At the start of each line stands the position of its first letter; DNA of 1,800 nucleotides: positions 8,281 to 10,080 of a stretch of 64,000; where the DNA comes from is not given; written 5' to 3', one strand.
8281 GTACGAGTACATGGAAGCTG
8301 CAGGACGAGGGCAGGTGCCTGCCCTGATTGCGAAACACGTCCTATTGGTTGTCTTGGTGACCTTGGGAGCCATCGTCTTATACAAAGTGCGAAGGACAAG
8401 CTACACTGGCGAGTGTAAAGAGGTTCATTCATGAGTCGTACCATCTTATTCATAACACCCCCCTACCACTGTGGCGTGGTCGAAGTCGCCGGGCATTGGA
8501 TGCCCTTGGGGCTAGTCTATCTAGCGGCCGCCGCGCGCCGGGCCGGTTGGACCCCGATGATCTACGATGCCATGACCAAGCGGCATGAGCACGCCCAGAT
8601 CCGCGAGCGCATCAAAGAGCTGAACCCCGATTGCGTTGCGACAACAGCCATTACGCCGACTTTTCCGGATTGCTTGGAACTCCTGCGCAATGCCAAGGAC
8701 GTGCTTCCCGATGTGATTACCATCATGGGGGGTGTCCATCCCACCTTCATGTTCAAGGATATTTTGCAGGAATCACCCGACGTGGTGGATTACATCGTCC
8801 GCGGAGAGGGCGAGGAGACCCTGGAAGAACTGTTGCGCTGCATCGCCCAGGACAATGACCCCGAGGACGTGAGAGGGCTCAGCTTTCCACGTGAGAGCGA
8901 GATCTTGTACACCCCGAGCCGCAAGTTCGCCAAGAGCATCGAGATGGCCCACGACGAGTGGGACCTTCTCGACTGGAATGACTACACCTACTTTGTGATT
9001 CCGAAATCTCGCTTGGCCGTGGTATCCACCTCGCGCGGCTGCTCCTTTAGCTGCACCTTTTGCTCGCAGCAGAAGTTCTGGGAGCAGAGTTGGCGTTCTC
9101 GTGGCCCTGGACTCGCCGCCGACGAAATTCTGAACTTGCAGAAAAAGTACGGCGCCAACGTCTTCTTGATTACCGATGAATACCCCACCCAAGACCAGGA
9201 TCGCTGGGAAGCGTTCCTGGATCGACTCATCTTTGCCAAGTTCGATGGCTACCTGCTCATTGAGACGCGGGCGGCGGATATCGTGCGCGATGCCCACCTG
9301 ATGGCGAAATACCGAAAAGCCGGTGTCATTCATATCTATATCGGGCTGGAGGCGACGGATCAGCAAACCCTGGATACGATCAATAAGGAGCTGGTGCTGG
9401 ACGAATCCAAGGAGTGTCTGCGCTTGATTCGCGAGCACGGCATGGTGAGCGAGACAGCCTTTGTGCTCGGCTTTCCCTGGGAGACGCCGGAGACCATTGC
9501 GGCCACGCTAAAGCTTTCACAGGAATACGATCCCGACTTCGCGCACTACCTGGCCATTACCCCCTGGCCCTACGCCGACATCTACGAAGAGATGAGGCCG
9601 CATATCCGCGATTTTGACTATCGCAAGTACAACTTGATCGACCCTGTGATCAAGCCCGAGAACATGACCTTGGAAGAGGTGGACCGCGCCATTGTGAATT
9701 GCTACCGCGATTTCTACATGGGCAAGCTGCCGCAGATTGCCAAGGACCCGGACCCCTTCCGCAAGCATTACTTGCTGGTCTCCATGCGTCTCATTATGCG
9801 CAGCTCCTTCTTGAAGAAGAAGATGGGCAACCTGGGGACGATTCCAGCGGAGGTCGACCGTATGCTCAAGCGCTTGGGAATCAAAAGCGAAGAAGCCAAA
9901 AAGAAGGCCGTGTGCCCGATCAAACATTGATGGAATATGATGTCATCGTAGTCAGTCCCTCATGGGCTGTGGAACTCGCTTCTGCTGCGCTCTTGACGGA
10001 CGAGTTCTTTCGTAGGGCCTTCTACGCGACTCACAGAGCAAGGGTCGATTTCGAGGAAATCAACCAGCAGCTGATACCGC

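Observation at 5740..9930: Four translationally coupled genes: ResB-like, CcsA, a small membrane protein and a B12-radical SAM enzyme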

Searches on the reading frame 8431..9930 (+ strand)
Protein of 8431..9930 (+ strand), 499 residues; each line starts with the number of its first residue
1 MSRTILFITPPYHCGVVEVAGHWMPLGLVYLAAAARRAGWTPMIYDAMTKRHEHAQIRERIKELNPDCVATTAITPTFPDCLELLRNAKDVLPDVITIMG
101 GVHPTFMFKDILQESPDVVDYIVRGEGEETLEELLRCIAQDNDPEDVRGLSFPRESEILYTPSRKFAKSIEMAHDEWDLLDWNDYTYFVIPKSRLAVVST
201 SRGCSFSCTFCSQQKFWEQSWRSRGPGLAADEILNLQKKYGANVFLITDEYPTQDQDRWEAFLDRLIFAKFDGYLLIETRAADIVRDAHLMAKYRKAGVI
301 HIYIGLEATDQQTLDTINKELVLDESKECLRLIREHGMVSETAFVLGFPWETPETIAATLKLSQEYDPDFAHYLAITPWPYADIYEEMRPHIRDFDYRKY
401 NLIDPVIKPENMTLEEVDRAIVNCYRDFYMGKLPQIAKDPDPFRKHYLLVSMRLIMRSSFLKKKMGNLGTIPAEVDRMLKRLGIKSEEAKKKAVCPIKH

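Call 4: search_protein_families(library=pfam, proteins=[window:8431-9930:+], max_evalue=0.01)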
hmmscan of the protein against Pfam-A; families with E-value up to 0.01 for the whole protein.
window:8431-9930:+ (499 aa): 2 families
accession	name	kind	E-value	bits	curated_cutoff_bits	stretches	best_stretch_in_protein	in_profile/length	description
PF02310.24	B12-binding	-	3.1e-29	101.7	32.1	1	14-135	3-121/121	B12 binding domain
PF04055.27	Radical_SAM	-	2.1e-21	77.3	29.5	1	198-362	1-165/166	Radical SAM superfamily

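Call 5: search_protein_families(library=ncbifam, proteins=[window:8431-9930:+], max_evalue=0.01)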
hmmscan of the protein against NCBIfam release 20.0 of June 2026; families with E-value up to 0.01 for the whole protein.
window:8431-9930:+ (499 aa): 27 families (the best 25 are shown)
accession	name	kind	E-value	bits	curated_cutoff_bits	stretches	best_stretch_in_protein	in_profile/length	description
TIGR02026.1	BchE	equivalog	2e-127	426.1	481.35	1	5-462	2-462/497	magnesium-protoporphyrin IX monomethyl ester anaerobic oxidative cyclase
TIGR04367.1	HpnR_B12_rSAM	equivalog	9.3e-45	153.1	650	1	24-424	21-408/490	hopanoid C-3 methylase HpnR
NF050148.1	rSAM_ApyD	equivalog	3.7e-33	114.8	750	1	26-362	26-362/645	RiPP biosynthesis radical SAM protein ApyD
TIGR03471.1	HpnJ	equivalog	1e-27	97.2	577.6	1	18-389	27-388/472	hopanoid biosynthesis associated radical SAM protein HpnJ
TIGR03975.1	rSAM_ocin_1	subfamily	3.3e-27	95.3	281.85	1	57-361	120-425/606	RiPP maturation radical SAM C-methyltransferase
TIGR04072.2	rSAM_ladder_B12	equivalog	2.9e-26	92.1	360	1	25-361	18-344/443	lipid biosynthesis B12-binding/radical SAM protein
TIGR04013.1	B12_SAM_MJ_1487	hypoth_equivalog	3.5e-26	92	251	2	48-225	26-181/382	TIGR04013 family B12-binding domain/radical SAM domain-containing protein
TIGR04385.1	B12_rSAM_cofa1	equivalog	1.1e-25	90.7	450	1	24-362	19-360/438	B12 lower ligand biosynthesis radical SAM protein BzaD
TIGR04479.1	bcpD_PhpK_rSAM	subfamily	7.2e-21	74.1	600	1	28-371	75-414/504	PhpK family radical SAM P-methyltransferase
NF038361.1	rSAM_Sden_1168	equivalog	1.3e-20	73.5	575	1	55-361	130-446/560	Sden_1168 family B12-binding radical SAM P-methyltransferase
TIGR04014.1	B12_SAM_MJ_0865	equivalog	1.5e-16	60.2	360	1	119-369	90-339/434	methyl-coenzyme M reductase glutamine C-methyltransferase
TIGR04295.1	B12_rSAM_oligo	hypoth_equivalog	1.5e-15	56.8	400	1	24-333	24-328/422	TIGR04295 family B12-binding domain-containing radical SAM protein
NF033712.0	B12_rSAM_KedN5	subfamily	1.7e-14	53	700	1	16-355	8-359/624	KedN5 family methylcobalamin-dependent radical SAM C-methyltransferase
TIGR04190.1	B12_SAM_Ta0216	equivalog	5.9e-13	48.3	500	1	24-310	36-337/554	TIGR04190 family B12-binding domain/radical SAM domain protein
NF040546.1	rSAM_CUAEP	equivalog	1e-12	47.5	500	1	24-365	12-340/468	CUAEP/CCAEP-tail radical SAM (seleno)protein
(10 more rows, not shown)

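Call 8: find_homologous_proteins(query=window:8431-9930:+, max_evalue=1e-20)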
Query window:8431-9930:+ (499 aa): 1597 proteins with E <= 1e-20 among 8000 candidates; the best 120 are listed.
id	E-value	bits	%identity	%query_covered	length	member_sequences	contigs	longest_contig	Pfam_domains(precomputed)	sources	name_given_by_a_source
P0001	0.0e+0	1135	97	100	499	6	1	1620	PF04055.28,PF02310.25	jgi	jgi:anaerobic magnesium-protoporphyrin IX monomethyl ester cyclase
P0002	1.8e-289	978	84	100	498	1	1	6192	PF04055.28,PF02310.25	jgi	-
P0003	3.1e-264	895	78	98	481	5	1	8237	PF04055.28,PF02310.25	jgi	jgi:anaerobic magnesium-protoporphyrin IX monomethyl ester cyclase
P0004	7.6e-256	867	76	97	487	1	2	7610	PF04055.28,PF02310.25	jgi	jgi:anaerobic magnesium-protoporphyrin IX monomethyl ester cyclase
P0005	3.5e-255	865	74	97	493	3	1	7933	PF04055.28,PF02310.25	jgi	jgi:anaerobic magnesium-protoporphyrin IX monomethyl ester cyclase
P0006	3.8e-236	803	70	97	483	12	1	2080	PF04055.28,PF02310.25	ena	-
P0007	4.2e-227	773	65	97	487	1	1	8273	PF04055.28,PF02310.25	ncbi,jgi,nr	ncbi:MAG: cobalamin-dependent protein [Deltaproteobacteria bacterium]|nr:cobalamin-dependent protein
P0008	9.1e-221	752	66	96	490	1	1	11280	PF04055.28,PF02310.25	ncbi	-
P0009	4.5e-203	693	60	98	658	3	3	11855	PF04055.28,PF10604.16,PF02310.25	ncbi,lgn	-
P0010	2.5e-200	684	61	97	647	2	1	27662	PF04055.28,PF10604.16,PF02310.25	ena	-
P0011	5.6e-200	683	60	97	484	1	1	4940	PF04055.28,PF02310.25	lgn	-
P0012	1.4e-199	682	60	97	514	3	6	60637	PF04055.28,PF02310.25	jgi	jgi:anaerobic magnesium-protoporphyrin IX monomethyl ester cyclase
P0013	2.1e-198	678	60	98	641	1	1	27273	PF04055.28,PF10604.16,PF02310.25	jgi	-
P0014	2.2e-197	675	59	98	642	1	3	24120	PF08327.18,PF04055.28,PF03364.26,PF10604.16,PF02310.25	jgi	jgi:anaerobic magnesium-protoporphyrin IX monomethyl ester cyclase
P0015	5.8e-197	673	59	96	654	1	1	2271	PF04055.28,PF10604.16,PF02310.25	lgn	-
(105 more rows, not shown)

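Call 11: find_encoding_contigs(protein=P0008, flank=8000, max_places=3)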
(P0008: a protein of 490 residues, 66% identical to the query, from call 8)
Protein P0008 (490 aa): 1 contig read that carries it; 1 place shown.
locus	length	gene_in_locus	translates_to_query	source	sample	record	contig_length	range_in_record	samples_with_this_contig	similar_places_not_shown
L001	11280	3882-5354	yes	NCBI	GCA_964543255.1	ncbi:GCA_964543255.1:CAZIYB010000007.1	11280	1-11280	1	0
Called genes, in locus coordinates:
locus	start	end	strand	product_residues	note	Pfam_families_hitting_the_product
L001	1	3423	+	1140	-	?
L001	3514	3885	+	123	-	-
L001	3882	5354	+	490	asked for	PF02310:B12-binding, PF04055:Radical_SAM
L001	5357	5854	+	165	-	-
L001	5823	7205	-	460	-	-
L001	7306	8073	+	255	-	PF01578:Cytochrom_C_asm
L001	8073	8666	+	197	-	-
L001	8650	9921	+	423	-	PF05140:ResB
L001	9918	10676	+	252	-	PF01578:Cytochrom_C_asm (weak)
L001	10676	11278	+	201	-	?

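Call 12: find_related_loci(query=A1, collection=genome_contigs, flank=10000)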
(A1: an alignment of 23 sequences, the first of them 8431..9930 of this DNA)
Query A1 (499 aa) in genome_contigs; peptide patterns used: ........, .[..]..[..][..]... (x = any residue, [..] = any of these).
294 stretches matched a pattern; 274 encode a relative of the query (tblastn E <= 1e-3); the best 80 are kept; 80 distinct loci.
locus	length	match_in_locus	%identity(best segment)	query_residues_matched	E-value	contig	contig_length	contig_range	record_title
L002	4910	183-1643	60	3-491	0e+0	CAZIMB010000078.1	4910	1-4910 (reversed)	MAG TPA_asm: uncultured Nitrospirota bacterium isolate binchicken_co40_38 genome assembly, contig: NODE_6192_length_4910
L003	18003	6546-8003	58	2-489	0e+0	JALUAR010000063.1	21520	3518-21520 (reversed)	MAG: Thermodesulfovibrio sp. isolate S141_metabat2_scaf2bin.236 S141_NODE_1849_length_21520_cov_1.654513, whole genome s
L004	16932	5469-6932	57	1-490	0e+0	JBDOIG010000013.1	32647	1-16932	MAG: Thermodesulfovibrionales bacterium isolate TC202112_Ori_Bins005 k147_337155, whole genome shotgun sequence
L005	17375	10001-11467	57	1-491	0e+0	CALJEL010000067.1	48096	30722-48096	MAG: uncultured bacterium isolate S1_Bin_METABAT__318_1 genome assembly, contig: c_000000958011, whole genome shotgun se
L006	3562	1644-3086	58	1-483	0e+0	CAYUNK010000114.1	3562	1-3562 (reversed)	MAG TPA_asm: uncultured Nitrospiraceae bacterium isolate SRP257756_co1_123 genome assembly, contig: NODE_25660_length_35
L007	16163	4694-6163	57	2-493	0e+0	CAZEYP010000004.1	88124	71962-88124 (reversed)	MAG TPA_asm: uncultured Nitrospirota bacterium isolate binchicken_co172_141 genome assembly, contig: NODE_97_length_8812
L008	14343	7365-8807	58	1-483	0e+0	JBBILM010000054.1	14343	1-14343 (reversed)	MAG: Nitrospirota bacterium isolate EPF170215_bin_209 NODE_3495_length_14343_cov_11.942749, whole genome shotgun sequenc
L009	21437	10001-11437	59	2-482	0e+0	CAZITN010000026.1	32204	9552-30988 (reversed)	MAG TPA_asm: uncultured Thermodesulfovibrio sp. isolate binchicken_co172_180 genome assembly, contig: NODE_930_length_32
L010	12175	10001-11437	59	2-482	0e+0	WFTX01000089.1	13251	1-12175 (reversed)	MAG: Nitrospirae bacterium isolate S139_46 k151_268984, whole genome shotgun sequence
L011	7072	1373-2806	58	3-482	0e+0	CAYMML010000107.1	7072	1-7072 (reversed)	MAG TPA_asm: uncultured Thermodesulfovibrio sp. isolate SRP162660_co1_93 genome assembly, contig: NODE_11755_length_7072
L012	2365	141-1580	58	1-482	0e+0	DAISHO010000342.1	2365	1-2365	MAG TPA_asm: Thermodesulfovibrionales bacterium isolate CTOTU1358 NODE_2923_length_2365_cov_3.703463, whole genome shotg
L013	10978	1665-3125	57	3-491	0e+0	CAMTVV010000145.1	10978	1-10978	MAG: uncultured Nitrospiraceae bacterium isolate G04_MAG_00025 genome assembly, contig: G04_MAG_00025_000000000078, whol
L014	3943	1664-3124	57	3-493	0e+0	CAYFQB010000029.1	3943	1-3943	MAG TPA_asm: uncultured Nitrospiraceae bacterium isolate ERP108616_co1_118 genome assembly, contig: k119_1530292, whole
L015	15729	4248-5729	55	2-497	0e+0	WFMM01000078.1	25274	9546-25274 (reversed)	MAG: Nitrospirae bacterium isolate S009_28 k151_19699, whole genome shotgun sequence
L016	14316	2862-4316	58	1-489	0e+0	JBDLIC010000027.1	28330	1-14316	MAG: Nitrospirota bacterium isolate MAG011 MAG011_27, whole genome shotgun sequence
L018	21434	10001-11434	56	3-482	0e+0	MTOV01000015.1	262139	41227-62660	MAG: Nitrospirae bacterium JdFR-86 JGI24020J35080_1000013, whole genome shotgun sequence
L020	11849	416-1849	56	3-479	0e+0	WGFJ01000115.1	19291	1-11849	MAG: Deltaproteobacteria bacterium isolate S146_80 k151_607945, whole genome shotgun sequence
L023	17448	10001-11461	56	1-489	0e+0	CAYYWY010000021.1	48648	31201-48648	MAG TPA_asm: uncultured Nitrospiraceae bacterium isolate SRP290908_co1_101 genome assembly, contig: NODE_768_length_4864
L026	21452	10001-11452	55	1-484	0e+0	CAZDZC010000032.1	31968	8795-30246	MAG TPA_asm: uncultured Acidobacteriota bacterium isolate SRP319275_co4_107 genome assembly, contig: NODE_754_length_319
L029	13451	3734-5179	54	5-485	0e+0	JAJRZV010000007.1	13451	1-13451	MAG: bacterium isolate Dive96_bin4.233 k141_246877, whole genome shotgun sequence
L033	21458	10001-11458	55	3-482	0e+0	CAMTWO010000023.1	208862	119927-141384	MAG: uncultured Ignavibacteriae bacterium isolate G03_MAG_00003 genome assembly, contig: G03_MAG_00003_000000000004, who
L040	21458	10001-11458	54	3-482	4e-179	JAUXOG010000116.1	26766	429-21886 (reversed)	MAG: Bacteroidota bacterium isolate C1_metabat.bin.52 C1_k141_24168, whole genome shotgun sequence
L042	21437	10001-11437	53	2-480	9e-179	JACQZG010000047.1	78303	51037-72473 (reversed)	MAG: Nitrospirae bacterium isolate NC_groundwater_1561_Pr4_S-0.65um_47_11 SR1-18-Sp65_coassembly_scaffold_415074, whole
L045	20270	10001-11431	56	5-481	4e-178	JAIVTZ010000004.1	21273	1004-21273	MAG: Deltaproteobacteria bacterium isolate HYP3_US_05_8 NODE_17_length_21273_cov_0.845219, whole genome shotgun sequence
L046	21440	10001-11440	56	3-481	5e-178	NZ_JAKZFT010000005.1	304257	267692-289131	Geotalea sp. SG265 Scaffold5, whole genome shotgun sequence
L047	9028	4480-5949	52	1-493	5e-178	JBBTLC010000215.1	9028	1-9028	MAG: Deltaproteobacteria bacterium isolate H32-bin127_2 H32_bin127_2_000000000215, whole genome shotgun sequence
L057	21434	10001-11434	54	3-482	6e-175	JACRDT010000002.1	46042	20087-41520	MAG: Elusimicrobia bacterium isolate NC_groundwater_1679_Pr3_B-0.1um_69_72 SR-2_scaffold_141_164328, whole genome shotgu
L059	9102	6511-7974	51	3-487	2e-174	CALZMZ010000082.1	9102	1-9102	MAG: Thermodesulfovibrionia bacterium isolate FO_M_Nitrospirota_06 genome assembly, contig: scaffold_6422, whole genome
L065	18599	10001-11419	55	3-475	1e-173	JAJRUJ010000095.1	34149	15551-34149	MAG: Candidatus Zixiibacteriota bacterium isolate Dive96_bin10.176 k141_4267176, whole genome shotgun sequence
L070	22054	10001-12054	53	3-475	2e-173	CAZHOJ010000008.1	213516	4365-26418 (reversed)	MAG TPA_asm: uncultured Ignavibacteriaceae bacterium isolate SRP319275_co4_88 genome assembly, contig: NODE_28_length_21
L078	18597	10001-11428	53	3-479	4e-172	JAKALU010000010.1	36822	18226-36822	MAG: Nitrospirae bacterium isolate WY5.bin134 NODE_1593_length_36822_cov_1.375146, whole genome shotgun sequence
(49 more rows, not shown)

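Call 27: search_protein_families(library=pfam, proteins=[L046:8609-9850:+, L065:8601-9650:+, L046:7287-8612:+, L040:3623-5506:+, L070:593-1279:+, L042:8253-9158:+, L078:11588-12028:+, L042:9618-9914:+, L046:2422-3792:+, L033:6075-7592:+], max_evalue=0.01)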
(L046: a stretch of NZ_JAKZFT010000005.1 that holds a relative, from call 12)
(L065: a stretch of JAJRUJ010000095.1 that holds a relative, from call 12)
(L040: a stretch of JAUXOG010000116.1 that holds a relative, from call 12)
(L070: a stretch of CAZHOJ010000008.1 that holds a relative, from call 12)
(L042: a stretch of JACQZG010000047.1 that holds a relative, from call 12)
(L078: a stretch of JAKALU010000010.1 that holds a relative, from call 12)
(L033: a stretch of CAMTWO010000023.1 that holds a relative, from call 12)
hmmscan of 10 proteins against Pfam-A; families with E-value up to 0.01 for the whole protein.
L046:8609-9850:+ (413 aa): 0 families

L065:8601-9650:+ (349 aa): 4 families
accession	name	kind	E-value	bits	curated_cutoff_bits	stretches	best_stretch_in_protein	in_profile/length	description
PF01436.27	NHL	-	1.4e-08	34.8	20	1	208-233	3-28/28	NHL repeat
PF17170.10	DUF5128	-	4.5e-05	23.2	22.9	1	282-343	54-119/321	6-bladed beta-propeller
PF08450.18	SGL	-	8.8e-05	22.6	26.3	0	315-347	135-167/246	SMP-30/Gluconolactonase/LRE-like region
PF01731.26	Arylesterase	-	0.0007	20.2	21.3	1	313-344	53-84/86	Arylesterase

L046:7287-8612:+ (441 aa): 1 family
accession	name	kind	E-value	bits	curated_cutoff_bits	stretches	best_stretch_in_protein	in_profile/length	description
PF10080.14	FtrD-like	-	3.7e-24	85.2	26.3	1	331-423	1-95/101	Membrane iron-sulfur containing protein FtrD-like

L040:3623-5506:+ (627 aa): 4 families
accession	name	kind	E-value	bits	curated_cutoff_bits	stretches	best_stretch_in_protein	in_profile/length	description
PF09699.15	Paired_CXXCH_1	-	2.8e-18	65.8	20.6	1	189-222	8-39/41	Doubled CXXCH motif (Paired_CXXCH_1)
PF22113.1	Mtrc-MtrF_II-IV_dom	-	2.2e-10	40.8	30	1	399-549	26-166/176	Outer membrane cytochrome MtrC/MtrF-like, domains II/IV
PF14522.11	Cytochrome_C7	-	1.4e-07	31.6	24.8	0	459-546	13-66/67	Cytochrome c7 and related cytochrome c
PF14537.11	Cytochrom_c3_2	-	1.7e-06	28.8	25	0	188-259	7-68/79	Cytochrome c3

L070:593-1279:+ (228 aa): 5 families
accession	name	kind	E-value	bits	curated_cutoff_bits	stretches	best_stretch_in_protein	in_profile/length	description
PF09699.15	Paired_CXXCH_1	-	2e-13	50.2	20.6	2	195-228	8-38/41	Doubled CXXCH motif (Paired_CXXCH_1)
PF14522.11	Cytochrome_C7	-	9.8e-07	29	24.8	1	192-227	12-49/67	Cytochrome c7 and related cytochrome c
PF24734.1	DUF7685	-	0.0007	19.9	27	0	196-226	2-32/43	Domain of unknown function (DUF7685)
PF22113.1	Mtrc-MtrF_II-IV_dom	-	0.0042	17.1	30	0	74-137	80-137/176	Outer membrane cytochrome MtrC/MtrF-like, domains II/IV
PF02335.20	Cytochrom_C552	-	0.0043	16.5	24.1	0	69-134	81-138/438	Cytochrome c552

L042:8253-9158:+ (301 aa): 0 families

L078:11588-12028:+ (146 aa): 4 families
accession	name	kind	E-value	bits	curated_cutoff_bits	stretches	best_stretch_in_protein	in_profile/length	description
PF10604.15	Polyketide_cyc2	-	2.2e-19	70.6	27.4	1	1-144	1-142/142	Polyketide cyclase / dehydrase and lipid transport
PF08327.17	AHSA1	-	7.5e-05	23.4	22.1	1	11-105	1-95/125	Activator of Hsp90 ATPase homolog 1-like protein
PF03364.25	Polyketide_cyc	-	9.5e-05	23.1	23.4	1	10-122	1-117/126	Polyketide cyclase / dehydrase and lipid transport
PF15264.11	TSSC4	-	0.00099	19.8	27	1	15-44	64-91/124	Tumour suppressing sub-chromosomal transferable candidate 4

L042:9618-9914:+ (98 aa): 2 families
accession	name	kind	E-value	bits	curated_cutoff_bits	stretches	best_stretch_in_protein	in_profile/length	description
PF08534.16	Redoxin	-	2.6e-06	27.7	26.6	1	3-79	53-138/148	Redoxin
PF00578.27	AhpC-TSA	-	3e-05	24.4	26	1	2-71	49-123/124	AhpC/TSA family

L046:2422-3792:+ (456 aa): 2 families
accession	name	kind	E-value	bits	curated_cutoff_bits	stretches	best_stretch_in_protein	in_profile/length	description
PF04055.27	Radical_SAM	-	1.6e-12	48.4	29.5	1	172-334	3-165/166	Radical SAM superfamily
PF02310.24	B12-binding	-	4.6e-10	39.8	32.1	1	35-126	17-116/121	B12 binding domain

L033:6075-7592:+ (505 aa): 1 family
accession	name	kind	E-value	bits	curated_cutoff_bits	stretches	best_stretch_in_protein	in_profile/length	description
PF05140.19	ResB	-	1.6e-22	80.5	24.6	1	134-477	98-485/486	ResB-like family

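Call 32: search_solved_structures(query=window:8431-9930:+, max_evalue=0.001, show_alignments=0)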
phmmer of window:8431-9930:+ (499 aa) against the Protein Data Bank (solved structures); distinct sequences matched with E-value up to 0.001: 5.
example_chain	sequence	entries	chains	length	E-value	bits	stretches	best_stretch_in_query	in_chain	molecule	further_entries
9ccb_A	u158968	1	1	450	8.8e-10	40.9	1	84-389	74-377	Radical SAM core domain-containing protein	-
7kdx_A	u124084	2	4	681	3.1e-08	35.8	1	64-354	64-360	Methyltransferase TokK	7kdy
5ul2_A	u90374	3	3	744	1.1e-05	27.3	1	92-251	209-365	OxsB protein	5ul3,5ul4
6fd2_B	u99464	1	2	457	0.00041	22.2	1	178-386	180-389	Putative apramycin biosynthetic oxidoreductase 4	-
6wte_A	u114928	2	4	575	0.00067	21.5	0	323-383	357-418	B12-binding domain-containing protein | Tryptophan-C2-methyltransferase containing B12-binding domain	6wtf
